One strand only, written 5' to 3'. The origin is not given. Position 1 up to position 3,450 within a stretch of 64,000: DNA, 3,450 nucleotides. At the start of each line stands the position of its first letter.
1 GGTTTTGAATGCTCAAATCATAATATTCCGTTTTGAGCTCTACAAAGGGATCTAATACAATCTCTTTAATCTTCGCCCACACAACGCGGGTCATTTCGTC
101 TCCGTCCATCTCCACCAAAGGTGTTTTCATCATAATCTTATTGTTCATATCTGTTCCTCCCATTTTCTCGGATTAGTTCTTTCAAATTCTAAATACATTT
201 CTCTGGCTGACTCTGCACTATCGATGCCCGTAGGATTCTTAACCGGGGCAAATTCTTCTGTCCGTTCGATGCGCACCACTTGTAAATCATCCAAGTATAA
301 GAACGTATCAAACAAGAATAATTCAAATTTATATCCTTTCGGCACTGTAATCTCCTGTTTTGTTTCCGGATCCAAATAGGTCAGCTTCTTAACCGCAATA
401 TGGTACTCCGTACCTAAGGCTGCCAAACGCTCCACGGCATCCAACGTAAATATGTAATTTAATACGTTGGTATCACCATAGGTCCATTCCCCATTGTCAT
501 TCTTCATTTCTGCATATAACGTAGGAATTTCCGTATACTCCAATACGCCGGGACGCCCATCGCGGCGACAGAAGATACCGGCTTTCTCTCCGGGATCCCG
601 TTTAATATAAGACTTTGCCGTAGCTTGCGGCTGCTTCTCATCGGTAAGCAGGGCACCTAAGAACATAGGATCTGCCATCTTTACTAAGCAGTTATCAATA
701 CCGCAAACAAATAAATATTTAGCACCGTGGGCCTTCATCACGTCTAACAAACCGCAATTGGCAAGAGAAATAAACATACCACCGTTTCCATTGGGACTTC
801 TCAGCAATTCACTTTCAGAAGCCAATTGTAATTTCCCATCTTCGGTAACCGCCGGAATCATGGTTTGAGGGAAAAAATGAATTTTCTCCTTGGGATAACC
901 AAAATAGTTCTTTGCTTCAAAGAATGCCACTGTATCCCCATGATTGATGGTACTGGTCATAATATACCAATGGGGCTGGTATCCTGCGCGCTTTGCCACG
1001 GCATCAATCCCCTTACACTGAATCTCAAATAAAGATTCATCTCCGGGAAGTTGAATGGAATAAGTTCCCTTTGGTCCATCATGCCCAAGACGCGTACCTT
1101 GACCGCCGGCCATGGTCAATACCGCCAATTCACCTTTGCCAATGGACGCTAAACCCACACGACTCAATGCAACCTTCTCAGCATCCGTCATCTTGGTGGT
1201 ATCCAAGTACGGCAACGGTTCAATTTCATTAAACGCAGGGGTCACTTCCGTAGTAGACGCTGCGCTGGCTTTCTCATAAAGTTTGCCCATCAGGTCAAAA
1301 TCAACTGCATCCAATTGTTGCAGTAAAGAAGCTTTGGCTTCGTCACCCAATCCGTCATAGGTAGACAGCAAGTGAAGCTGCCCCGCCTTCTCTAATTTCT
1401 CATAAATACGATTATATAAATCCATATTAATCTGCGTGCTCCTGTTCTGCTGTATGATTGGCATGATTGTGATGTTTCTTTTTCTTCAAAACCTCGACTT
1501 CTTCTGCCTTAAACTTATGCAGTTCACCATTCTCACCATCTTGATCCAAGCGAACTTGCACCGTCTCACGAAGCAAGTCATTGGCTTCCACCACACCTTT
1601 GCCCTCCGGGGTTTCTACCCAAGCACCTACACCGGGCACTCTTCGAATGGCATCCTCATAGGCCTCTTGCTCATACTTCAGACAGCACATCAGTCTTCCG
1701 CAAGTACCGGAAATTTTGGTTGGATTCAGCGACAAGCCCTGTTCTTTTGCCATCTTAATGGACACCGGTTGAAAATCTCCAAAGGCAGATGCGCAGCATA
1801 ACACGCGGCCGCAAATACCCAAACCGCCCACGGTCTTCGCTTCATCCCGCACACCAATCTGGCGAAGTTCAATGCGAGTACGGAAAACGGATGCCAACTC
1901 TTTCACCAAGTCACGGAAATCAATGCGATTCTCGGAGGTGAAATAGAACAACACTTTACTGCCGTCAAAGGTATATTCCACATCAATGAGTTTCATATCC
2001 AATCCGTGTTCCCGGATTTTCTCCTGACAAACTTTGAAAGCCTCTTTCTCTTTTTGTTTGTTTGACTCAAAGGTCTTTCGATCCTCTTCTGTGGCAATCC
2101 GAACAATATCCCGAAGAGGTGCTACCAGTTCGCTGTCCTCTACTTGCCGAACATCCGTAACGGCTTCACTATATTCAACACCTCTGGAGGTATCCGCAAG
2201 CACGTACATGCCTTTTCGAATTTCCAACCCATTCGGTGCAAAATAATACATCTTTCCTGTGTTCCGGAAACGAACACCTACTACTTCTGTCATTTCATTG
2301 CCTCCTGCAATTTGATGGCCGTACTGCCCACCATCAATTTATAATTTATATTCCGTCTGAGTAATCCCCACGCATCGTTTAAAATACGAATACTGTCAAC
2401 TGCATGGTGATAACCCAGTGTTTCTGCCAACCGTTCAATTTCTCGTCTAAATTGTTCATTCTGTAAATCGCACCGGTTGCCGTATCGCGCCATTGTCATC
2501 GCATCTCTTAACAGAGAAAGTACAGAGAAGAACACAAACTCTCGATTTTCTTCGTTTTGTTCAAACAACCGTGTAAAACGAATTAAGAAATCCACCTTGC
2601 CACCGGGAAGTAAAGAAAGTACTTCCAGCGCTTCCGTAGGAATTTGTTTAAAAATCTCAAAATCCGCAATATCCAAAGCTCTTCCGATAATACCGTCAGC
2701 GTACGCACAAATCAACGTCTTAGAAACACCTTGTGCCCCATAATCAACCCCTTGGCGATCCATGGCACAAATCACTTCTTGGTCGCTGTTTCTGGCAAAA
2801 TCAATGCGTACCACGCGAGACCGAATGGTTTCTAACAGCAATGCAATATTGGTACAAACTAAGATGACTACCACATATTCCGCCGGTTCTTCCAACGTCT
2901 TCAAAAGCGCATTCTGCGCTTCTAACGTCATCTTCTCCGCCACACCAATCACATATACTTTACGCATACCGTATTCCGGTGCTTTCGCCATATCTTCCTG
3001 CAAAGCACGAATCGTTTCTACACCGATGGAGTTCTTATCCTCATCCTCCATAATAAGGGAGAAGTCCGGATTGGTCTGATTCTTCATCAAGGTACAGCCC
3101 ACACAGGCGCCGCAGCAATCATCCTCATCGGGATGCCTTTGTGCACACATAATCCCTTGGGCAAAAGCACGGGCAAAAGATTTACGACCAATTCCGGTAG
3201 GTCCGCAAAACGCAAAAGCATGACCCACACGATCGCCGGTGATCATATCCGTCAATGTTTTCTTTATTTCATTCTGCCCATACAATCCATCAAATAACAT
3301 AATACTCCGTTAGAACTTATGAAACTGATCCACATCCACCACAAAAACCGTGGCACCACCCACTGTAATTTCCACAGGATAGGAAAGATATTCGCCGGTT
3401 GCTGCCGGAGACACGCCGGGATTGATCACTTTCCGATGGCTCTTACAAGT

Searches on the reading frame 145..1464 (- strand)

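Call 49: search_protein_families(library=pfam, proteins=[window:145-1464:-], max_evalue=0.00001)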
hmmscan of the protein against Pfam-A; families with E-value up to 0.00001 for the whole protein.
window:145-1464:- (439 aa): 1 family
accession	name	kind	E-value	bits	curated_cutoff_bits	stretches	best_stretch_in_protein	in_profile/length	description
PF01704.24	UDPGP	-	2.8e-40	138.7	22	1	106-410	51-337/413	UTP--glucose-1-phosphate uridylyltransferase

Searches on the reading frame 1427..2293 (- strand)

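Call 49: search_protein_families(library=pfam, proteins=[window:1427-2293:-], max_evalue=0.00001)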
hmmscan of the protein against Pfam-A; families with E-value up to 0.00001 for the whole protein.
window:1427-2293:- (288 aa): 1 family
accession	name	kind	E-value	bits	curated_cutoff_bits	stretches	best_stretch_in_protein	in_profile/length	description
PF04468.17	PSP1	-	5.8e-39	132.7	27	1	62-146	2-86/86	PSP1 C-terminal conserved region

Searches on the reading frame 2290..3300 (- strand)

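Call 49: search_protein_families(library=pfam, proteins=[window:2290-3300:-], max_evalue=0.00001)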
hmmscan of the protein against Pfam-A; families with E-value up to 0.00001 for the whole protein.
window:2290-3300:- (336 aa): 1 family
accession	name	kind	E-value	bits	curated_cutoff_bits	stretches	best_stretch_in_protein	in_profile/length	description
PF13177.12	DNA_pol3_delta2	-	5.4e-44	150.4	27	1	8-170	1-159/161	DNA polymerase III, delta subunit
